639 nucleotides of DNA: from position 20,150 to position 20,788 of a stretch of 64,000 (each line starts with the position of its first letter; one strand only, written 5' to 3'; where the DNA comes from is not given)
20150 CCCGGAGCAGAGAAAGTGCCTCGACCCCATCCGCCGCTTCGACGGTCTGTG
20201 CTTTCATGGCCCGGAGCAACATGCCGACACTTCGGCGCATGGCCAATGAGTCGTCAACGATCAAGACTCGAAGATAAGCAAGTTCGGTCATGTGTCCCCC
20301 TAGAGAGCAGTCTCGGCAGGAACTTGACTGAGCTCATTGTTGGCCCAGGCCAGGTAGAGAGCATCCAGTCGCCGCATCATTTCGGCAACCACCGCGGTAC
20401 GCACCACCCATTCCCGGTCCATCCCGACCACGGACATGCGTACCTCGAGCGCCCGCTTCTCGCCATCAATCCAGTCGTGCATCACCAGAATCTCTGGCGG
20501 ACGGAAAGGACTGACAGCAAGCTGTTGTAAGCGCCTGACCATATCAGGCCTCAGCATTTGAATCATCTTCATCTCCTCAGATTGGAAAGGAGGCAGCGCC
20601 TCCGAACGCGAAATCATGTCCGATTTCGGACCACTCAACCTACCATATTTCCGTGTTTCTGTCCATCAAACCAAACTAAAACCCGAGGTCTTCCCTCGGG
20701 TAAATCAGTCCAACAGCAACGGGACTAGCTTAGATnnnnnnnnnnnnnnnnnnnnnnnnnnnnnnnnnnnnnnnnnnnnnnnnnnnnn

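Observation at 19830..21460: Compositionally foreign mosaic between the L,D-transpeptidase gene and ftsZ: a GC-rich CheY-like receiver plus a DUF, and an AT-rich orphan gene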

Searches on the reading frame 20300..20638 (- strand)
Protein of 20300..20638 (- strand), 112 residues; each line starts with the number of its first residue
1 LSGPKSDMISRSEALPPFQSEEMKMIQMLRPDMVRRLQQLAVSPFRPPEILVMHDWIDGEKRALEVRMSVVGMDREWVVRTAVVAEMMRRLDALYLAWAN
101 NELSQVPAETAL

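Call 4: search_protein_families(library=pfam, proteins=[window:20300-20638:-], max_evalue=0.1)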
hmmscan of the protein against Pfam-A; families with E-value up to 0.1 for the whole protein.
window:20300-20638:- (112 aa): 0 families

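Call 9: find_homologous_proteins(query=window:20300-20638:-, max_evalue=0.01)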
Query window:20300-20638:- (112 aa): 4 proteins with E <= 0.01 among 9 candidates.
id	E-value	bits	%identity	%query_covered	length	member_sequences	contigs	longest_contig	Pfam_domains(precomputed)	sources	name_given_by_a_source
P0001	5.7e-49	182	100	79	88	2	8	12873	-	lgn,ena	-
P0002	4.0e-26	109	71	71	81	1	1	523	-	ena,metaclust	metaclust:\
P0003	4.1e-24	102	67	72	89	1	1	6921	-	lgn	-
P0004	3.2e-18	83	57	71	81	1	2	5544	-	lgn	-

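Call 12: find_encoding_contigs(protein=P0003, flank=10000)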
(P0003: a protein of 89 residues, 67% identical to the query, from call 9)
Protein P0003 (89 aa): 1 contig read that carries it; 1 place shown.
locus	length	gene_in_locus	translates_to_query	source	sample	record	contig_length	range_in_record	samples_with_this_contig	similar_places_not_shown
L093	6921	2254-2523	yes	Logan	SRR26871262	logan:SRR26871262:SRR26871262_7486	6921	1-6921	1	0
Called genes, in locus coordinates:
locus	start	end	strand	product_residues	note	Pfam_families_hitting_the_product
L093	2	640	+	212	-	?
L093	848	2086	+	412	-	PF00091:Tubulin, PF12327:FtsZ_C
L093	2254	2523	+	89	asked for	-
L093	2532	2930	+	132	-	PF00072:Response_reg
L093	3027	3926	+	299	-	PF03734:YkuD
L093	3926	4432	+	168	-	PF22811:Zn_ribbon_NrdR, PF03477:ATP-cone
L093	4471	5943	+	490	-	PF13567:DUF4131, PF03772:Competence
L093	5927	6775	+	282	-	PF23023:Anti-Pycsar_Apyc1 (weak), PF00753:Lactamase_B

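Call 13: find_encoding_contigs(protein=P0004, flank=10000)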
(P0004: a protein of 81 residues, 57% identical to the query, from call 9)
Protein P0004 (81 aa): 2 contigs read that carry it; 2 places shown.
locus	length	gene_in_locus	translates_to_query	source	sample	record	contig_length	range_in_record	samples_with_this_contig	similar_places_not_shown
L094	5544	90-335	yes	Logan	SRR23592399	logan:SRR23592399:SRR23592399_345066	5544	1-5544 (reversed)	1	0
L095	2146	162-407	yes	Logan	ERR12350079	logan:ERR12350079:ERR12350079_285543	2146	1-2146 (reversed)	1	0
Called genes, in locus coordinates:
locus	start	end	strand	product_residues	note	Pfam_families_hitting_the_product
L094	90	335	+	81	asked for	-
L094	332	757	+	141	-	-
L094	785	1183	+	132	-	PF00072:Response_reg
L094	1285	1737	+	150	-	PF22811:Zn_ribbon_NrdR, PF03477:ATP-cone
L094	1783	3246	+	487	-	PF03772:Competence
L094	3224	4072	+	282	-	PF00753:Lactamase_B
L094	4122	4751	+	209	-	PF00334:NDK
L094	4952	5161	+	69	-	-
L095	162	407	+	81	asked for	-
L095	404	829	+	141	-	-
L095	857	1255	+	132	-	PF00072:Response_reg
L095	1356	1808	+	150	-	PF22811:Zn_ribbon_NrdR, PF03477:ATP-cone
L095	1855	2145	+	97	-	?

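Call 27: search_protein_families(library=phrogs, proteins=[P0001, L094:332-757:+], max_evalue=0.01)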
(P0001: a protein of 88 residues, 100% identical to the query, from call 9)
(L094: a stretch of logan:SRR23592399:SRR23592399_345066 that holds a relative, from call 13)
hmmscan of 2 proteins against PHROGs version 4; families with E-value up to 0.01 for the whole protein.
P0001 (88 aa): 0 families

L094:332-757:+ (141 aa): 0 families

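Call 28: search_protein_families(library=padloc, proteins=[P0001, L094:332-757:+], max_evalue=0.01)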
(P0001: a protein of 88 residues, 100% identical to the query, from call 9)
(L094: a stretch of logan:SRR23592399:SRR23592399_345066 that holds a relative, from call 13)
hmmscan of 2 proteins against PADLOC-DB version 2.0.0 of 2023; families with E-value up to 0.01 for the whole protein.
P0001 (88 aa): 0 families

L094:332-757:+ (141 aa): 0 families

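Call 31: search_protein_representatives(alignment_id=A1)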
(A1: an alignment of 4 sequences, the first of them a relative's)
Query: 4 sequences, 89 profile positions. Proteins with E-value up to 0.001 (for the whole library): 59; up to 1e-10: 9; up to 1e-30: 0. The best 59 are listed.
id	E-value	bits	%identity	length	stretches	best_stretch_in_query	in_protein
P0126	2.6e-26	107.5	-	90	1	1-83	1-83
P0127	4.2e-22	94.0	-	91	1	1-81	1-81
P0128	3.8e-21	91.0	-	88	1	1-81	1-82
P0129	1.2e-14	70.1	-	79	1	2-80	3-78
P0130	5.7e-14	68.0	-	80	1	3-80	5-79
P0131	1.7e-13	66.4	-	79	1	5-81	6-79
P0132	2.3e-12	62.8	-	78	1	3-80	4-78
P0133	2.8e-11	59.3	-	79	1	3-80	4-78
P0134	3.4e-11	59.1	-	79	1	4-81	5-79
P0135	1.6e-10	56.9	-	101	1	3-81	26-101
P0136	2.0e-10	56.6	-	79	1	3-81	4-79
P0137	8.4e-10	54.6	-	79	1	8-80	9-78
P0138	1.0e-08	51.1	-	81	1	4-81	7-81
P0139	1.0e-08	51.1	-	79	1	4-80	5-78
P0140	2.1e-08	50.1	-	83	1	5-81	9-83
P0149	1.5e-06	44.2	-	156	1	5-80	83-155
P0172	8.5e-05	38.6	-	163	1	4-80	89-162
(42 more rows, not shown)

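Call 36: search_solved_structures(query=A2, max_evalue=10)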
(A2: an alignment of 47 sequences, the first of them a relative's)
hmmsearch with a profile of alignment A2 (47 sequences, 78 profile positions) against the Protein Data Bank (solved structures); distinct sequences matched with E-value up to 10: 8.
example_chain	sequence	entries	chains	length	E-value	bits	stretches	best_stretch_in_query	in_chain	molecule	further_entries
7dgu_A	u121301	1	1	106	0.061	16.1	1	22-68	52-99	de novo designed protein H4A1R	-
8p4y_A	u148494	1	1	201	0.21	14.4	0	8-35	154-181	Protein origami triangle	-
9ndj_P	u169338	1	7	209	0.8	12.5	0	56-70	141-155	ATP-dependent Clp protease proteolytic subunit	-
7m1l_A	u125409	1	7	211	0.83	12.5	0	56-70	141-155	ATP-dependent Clp protease proteolytic subunit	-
8vxi_A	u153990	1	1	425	1.1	12.1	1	2-38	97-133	CYP125MRCA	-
8vxg_A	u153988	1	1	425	1.2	12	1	2-38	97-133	CYP125MRCA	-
1yii_A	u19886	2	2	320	1.5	11.7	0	5-60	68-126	Annexin A5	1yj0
1ala_A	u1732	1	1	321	1.6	11.6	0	5-60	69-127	ANNEXIN V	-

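Call 37: search_protein_families(library=pfam, alignment_id=A2, max_evalue=1)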
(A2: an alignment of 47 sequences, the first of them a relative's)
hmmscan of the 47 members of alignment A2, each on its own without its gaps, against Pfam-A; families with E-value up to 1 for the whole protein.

A. member 1, P0001 (88 aa): 0 families

B. families by the number of members that match (of 47 scanned): 13 families
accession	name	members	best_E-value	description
PF22340.1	TubZ_C_3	2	0.037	Tubulin-like protein TubZ, C-terminal domain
PF16007.11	DUF4777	1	0.013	Domain of unknown function (DUF4777)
PF06248.19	Zw10_N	1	0.043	Centromere/kinetochore Zw10 N-terminal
PF17135.9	Ribosomal_L18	1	0.046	Ribosomal protein 60S L18 and 50S L18e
PF21220.3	RecQ-1-like_HTH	1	0.047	RecQ-1-like, helix-turn-helix domain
PF04269.17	DUF440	1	0.049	Protein of unknown function, DUF440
PF00589.27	Phage_integrase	1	0.052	Phage integrase family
PF04391.17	DUF533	1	0.06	Protein of unknown function (DUF533)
PF24777.1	DUF7700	1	0.09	Domain of unknown function (DUF7700)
PF16717.10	RAC_head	1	0.12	Ribosome-associated complex head domain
PF11836.14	Phage_TAC_11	1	0.12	Phage tail tube protein, GTA-gp10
PF05789.16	Baculo_VP1054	1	0.15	Baculovirus VP1054 protein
PF02801.28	Ketoacyl-synt_C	1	0.17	Beta-ketoacyl synthase, C-terminal domain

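Call 38: find_encoding_contigs(protein=P0129, flank=6000, max_places=4)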
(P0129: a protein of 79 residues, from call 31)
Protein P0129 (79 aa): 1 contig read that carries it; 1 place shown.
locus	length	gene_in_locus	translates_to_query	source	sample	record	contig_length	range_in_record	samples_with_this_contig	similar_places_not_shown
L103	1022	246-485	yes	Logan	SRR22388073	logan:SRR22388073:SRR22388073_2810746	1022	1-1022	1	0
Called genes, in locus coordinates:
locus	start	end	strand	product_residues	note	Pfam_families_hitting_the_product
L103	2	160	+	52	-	?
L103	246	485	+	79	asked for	-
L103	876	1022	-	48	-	?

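Call 39: list_cluster_members(proteins=[P0126, P0127, P0128, P0129, P0130, P0131, P0132, P0134, P0149, P0172])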
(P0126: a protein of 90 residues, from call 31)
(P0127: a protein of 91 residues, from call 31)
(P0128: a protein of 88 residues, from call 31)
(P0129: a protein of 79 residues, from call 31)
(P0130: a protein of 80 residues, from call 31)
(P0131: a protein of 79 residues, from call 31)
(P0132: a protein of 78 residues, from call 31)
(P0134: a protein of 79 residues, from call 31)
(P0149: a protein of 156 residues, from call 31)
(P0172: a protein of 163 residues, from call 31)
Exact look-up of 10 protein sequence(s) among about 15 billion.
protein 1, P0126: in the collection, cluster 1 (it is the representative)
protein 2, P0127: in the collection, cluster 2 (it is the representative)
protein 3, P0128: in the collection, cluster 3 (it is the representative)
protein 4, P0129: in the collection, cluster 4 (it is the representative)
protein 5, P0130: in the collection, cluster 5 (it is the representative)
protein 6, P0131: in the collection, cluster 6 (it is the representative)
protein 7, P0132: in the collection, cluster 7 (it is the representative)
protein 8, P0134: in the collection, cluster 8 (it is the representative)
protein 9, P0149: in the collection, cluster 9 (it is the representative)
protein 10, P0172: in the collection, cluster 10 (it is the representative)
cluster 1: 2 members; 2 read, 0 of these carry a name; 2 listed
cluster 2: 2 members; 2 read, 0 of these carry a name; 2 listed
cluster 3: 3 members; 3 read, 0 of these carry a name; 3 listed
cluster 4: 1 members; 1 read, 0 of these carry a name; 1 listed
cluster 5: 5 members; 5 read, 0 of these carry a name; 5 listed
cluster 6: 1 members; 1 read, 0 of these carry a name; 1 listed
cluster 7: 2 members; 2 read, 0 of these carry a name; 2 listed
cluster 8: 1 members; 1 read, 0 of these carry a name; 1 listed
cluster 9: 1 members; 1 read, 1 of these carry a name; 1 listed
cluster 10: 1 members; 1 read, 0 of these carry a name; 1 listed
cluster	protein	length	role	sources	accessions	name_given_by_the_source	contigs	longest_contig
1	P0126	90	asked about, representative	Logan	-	-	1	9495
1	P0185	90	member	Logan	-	-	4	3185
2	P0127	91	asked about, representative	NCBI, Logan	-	-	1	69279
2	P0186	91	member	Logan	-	-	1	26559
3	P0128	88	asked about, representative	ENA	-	-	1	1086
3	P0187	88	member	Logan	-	-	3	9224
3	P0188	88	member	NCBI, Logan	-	-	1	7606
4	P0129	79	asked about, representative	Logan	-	-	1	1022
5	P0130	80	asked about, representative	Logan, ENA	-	-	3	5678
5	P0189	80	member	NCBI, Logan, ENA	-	-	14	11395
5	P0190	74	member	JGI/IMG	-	-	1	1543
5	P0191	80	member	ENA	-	-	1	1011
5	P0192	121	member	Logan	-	-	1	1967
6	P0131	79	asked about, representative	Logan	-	-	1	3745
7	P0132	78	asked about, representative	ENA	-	-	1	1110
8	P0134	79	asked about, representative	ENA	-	-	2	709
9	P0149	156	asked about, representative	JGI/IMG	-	hypothetical protein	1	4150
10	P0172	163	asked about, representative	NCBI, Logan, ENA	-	-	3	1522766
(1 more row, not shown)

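Call 40: find_encoding_contigs(protein=P0127, flank=8000, max_places=3)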
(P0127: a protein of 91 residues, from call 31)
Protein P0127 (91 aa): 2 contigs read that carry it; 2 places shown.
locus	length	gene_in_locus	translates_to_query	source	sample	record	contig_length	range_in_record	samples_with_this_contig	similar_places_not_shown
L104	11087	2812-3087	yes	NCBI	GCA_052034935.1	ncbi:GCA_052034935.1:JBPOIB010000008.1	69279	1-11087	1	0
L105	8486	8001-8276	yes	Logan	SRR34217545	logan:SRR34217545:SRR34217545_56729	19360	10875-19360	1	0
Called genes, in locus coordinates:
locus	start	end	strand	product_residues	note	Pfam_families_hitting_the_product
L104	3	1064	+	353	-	?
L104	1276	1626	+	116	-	-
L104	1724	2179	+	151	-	-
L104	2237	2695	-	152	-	-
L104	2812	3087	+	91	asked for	-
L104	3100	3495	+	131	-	PF00072:Response_reg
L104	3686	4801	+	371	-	-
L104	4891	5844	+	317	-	-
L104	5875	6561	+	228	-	-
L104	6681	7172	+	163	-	-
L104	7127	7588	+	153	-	PF00072:Response_reg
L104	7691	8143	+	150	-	PF22811:Zn_ribbon_NrdR, PF03477:ATP-cone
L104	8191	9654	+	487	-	PF13567:DUF4131 (weak), PF03772:Competence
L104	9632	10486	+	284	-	PF00753:Lactamase_B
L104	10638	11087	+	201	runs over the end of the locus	PF00334:NDK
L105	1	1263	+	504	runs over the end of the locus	PF13393:tRNA-synt_His, PF00587:tRNA-synt_2b, PF03129:HGTP_anticodon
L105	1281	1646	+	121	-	PF11969:DcpS_C, PF01230:HIT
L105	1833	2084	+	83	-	-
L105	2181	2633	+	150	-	PF09424:YqeY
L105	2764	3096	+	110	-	PF02130:YbeY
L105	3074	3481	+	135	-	PF01219:DAGK_prokar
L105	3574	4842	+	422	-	PF14450:FtsA (weak), PF02491:SHS2_FTSA, PF11104:PilM_2 (weak), PF06723:MreB_Mbl, PF14450:FtsA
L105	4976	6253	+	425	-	PF00091:Tubulin, PF12327:FtsZ_C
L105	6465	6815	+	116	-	-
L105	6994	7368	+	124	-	-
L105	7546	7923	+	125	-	-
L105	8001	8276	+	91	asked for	-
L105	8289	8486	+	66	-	?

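Call 41: find_encoding_contigs(protein=P0172, flank=8000, max_places=3)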
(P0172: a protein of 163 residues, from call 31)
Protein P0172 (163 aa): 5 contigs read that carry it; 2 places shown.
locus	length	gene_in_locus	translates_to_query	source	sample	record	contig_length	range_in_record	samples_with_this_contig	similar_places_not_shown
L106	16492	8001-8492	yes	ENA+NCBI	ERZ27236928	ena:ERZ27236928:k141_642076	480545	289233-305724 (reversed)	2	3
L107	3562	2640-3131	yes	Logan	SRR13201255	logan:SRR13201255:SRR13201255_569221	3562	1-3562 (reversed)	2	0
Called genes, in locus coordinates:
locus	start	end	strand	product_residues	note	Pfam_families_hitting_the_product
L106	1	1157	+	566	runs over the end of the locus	PF01807:Zn_ribbon_DnaG, PF08275:DNAG_N, PF01751:Toprim, PF13155:Toprim_2, PF13362:Toprim_3 (weak), PF13662:Toprim_4, PF10410:DnaB_bind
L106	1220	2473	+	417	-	PF00140:Sigma70_r1_2, PF04542:Sigma70_r2, PF04539:Sigma70_r3, PF04545:Sigma70_r4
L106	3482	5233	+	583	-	PF00664:ABC_membrane (weak), PF02463:SMC_N (weak), PF00005:ABC_tran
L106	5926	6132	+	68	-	-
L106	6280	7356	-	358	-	-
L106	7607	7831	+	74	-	-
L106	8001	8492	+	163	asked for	-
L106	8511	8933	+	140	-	-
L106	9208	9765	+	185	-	-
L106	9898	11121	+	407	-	PF02687:FtsX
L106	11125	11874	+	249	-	PF00005:ABC_tran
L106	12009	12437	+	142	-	-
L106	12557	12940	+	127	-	PF13788:DUF4180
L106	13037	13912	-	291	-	-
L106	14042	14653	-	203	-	-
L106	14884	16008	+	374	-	PF22422:MGH1-like_GH (weak)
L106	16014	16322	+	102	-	-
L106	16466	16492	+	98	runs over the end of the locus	PF00581:Rhodanese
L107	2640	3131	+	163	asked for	-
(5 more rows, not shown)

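Call 42: find_encoding_contigs(protein=P0189, flank=8000, max_places=4)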
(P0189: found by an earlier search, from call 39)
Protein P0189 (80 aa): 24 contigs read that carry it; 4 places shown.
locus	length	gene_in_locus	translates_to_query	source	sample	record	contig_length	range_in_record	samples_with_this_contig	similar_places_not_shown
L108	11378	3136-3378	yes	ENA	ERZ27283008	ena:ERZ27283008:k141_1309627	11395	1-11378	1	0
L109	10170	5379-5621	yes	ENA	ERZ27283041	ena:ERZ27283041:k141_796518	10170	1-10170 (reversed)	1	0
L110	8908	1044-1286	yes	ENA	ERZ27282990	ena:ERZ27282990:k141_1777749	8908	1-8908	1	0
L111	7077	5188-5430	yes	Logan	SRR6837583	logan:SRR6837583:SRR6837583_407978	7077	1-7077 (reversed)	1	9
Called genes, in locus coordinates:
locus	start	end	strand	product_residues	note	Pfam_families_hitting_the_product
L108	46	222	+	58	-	-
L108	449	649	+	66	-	-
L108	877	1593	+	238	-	PF08378:NERD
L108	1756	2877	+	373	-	-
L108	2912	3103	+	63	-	-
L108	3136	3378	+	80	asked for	-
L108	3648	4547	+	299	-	PF00665:rve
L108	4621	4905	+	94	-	-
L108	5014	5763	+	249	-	PF00702:Hydrolase (weak), PF12710:HAD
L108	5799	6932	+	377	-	PF02670:DXP_reductoisom, PF08436:DXP_redisom_C, PF13288:DXPR_C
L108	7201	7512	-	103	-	-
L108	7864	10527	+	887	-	PF02861:Clp_N, PF13191:AAA_16 (weak), PF23569:NBD_SMAX1, PF00004:AAA, PF17871:AAA_lid_9, PF07724:AAA_2, PF07728:AAA_5, PF10431:ClpB_D2-small, +5 more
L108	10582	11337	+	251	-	PF18900:DUF5656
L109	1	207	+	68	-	?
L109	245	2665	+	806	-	PF02810:SEC-C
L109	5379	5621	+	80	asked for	-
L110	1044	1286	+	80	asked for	-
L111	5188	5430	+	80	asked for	-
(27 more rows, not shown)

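Call 43: predict_structure(alignment_id=A2)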
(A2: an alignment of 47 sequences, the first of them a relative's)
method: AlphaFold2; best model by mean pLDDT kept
length: 88 residues; sequences in the alignment: 47
mean_pLDDT: 89.0   pTM: 0.74
mean pLDDT of the five models: 89.0, 86.5, 84.7, 82.8, 79.9
residues with pLDDT >= 90: 56; 70-90: 22; 50-70: 10; < 50: 0
segments of 3 or more residues with pLDDT < 50: none
pLDDT, mean of each block of 10 residues (from residue 1): 78 88 94 98 97 98 97 88 57
secondary structure, 60 per line:
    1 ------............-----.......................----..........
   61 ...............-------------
elements in order: H7-18 H24-46 H51-75

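Call 53: find_related_loci(query=A1, collection=metagenome_contigs, flank=6000)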
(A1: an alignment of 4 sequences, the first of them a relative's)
Query A1 (88 aa) in metagenome_contigs; peptide patterns used: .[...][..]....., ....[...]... (x = any residue, [..] = any of these).
113 stretches matched a pattern, but none encodes a relative of the query by tblastn (E <= 1e-3).

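Call 57: search_protein_families(library=pfam, proteins=[L104:3686-4801:+, L104:4891-5844:+, L104:5875-6561:+, L104:6681-7172:+, L104:7127-7588:+, L104:1276-1626:+, L104:1724-2179:+, L104:2237-2695:-], max_evalue=0.05)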
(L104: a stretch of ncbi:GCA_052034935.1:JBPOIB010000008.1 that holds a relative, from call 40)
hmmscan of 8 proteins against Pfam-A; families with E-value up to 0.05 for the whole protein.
L104:3686-4801:+ (371 aa): 0 families

L104:4891-5844:+ (317 aa): 0 families

L104:5875-6561:+ (228 aa): 0 families

L104:6681-7172:+ (163 aa): 0 families

L104:7127-7588:+ (153 aa): 1 family
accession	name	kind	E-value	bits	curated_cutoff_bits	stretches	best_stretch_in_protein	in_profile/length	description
PF00072.30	Response_reg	-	6.2e-24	84.8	30.2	1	30-141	2-110/111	Response regulator receiver domain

L104:1276-1626:+ (116 aa): 0 families

L104:1724-2179:+ (151 aa): 0 families

L104:2237-2695:- (152 aa): 1 family
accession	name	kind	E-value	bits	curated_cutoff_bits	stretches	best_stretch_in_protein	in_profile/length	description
PF10741.14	T2SSM_b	-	0.037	14.3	21.7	0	41-77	51-87/111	Type II secretion system (T2SS), protein M subtype b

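Call 58: search_protein_families(library=ncbifam, proteins=[P0001, L104:3100-3495:+, L104:3686-4801:+, L104:4891-5844:+], max_evalue=0.01)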
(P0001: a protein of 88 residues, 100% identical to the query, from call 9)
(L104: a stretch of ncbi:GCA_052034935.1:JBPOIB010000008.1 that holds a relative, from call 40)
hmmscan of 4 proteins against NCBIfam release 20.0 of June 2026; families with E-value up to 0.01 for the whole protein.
P0001 (88 aa): 0 families

L104:3100-3495:+ (131 aa): 99 families (the best 25 are shown)
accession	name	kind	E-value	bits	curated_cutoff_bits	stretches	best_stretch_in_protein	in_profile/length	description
NF007901.0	PRK10610.1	equivalog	1e-56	190.6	189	1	1-128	1-128/129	chemotaxis response regulator CheY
NF041866.1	EpsW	equivalog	4.8e-21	74.7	200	1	7-129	7-130/131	exopolysaccharide biosynthesis response regulator EpsW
NF041367.1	CheY_Halo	equivalog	4.9e-19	68.8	200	1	9-123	2-113/114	chemotaxis protein CheY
NF007135.0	PRK09581.1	equivalog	6.2e-19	68.1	474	1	7-122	4-118/457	PleD family two-component system response regulator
NF045944.1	ResRegRpaBCyano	equivalog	1.6e-18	66.9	330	1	9-129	1-117/229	response regulator transcription factor RpaB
NF041733.1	resp_reg_CseB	equivalog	5.8e-18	65.1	350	1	8-129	3-120/228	two-component system response regulator CseB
NF008099.0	PRK10841.1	equivalog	6.1e-18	64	920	1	3-124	822-940/949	two-component system sensor histidine kinase RcsC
NF053854.1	RespRegPhoBBctds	equivalog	9.5e-18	64.4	270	1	9-128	2-119/225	two-component system response regulator PhoB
TIGR02154.1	PhoB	equivalog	1.6e-17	63.6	296.2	1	7-128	4-124/226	phosphate regulon transcriptional regulator PhoB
NF001965.0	PRK00742.1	subfamily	1.6e-16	60.5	293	1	5-127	3-127/357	chemotaxis-specific protein-glutamate methyltransferase CheB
NF012023.0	PRK15479.1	equivalog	2e-16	60.2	337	1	7-128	2-120/224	transcriptional regulator TctD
NF040689.1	MtrAB_MtrA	equivalog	2.4e-16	59.7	300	1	9-126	2-115/219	MtrAB system response regulator MtrA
NF051850.1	RespRegRprY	equivalog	3e-16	59.5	370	1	5-128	4-124/234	response regulator transcription factor RprY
TIGR01387.1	cztR_silR_copR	subfamily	3.2e-16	59.7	279.2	1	9-129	2-119/218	heavy metal response regulator transcription factor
NF041734.1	resp_reg_RppA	equivalog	3.4e-16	59.3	250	1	7-123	2-117/229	two-component system response regulator RppA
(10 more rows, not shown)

L104:3686-4801:+ (371 aa): 2 families
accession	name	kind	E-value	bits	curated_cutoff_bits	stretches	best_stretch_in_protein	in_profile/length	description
TIGR00180.1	parB_part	domain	1.3e-09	38.1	58.45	1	103-210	59-162/186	ParB/RepB/Spo0J family partition protein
TIGR04285.1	nucleoid_noc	exception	0.0025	17.2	315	0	103-206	53-151/255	nucleoid occlusion protein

L104:4891-5844:+ (317 aa): 0 families
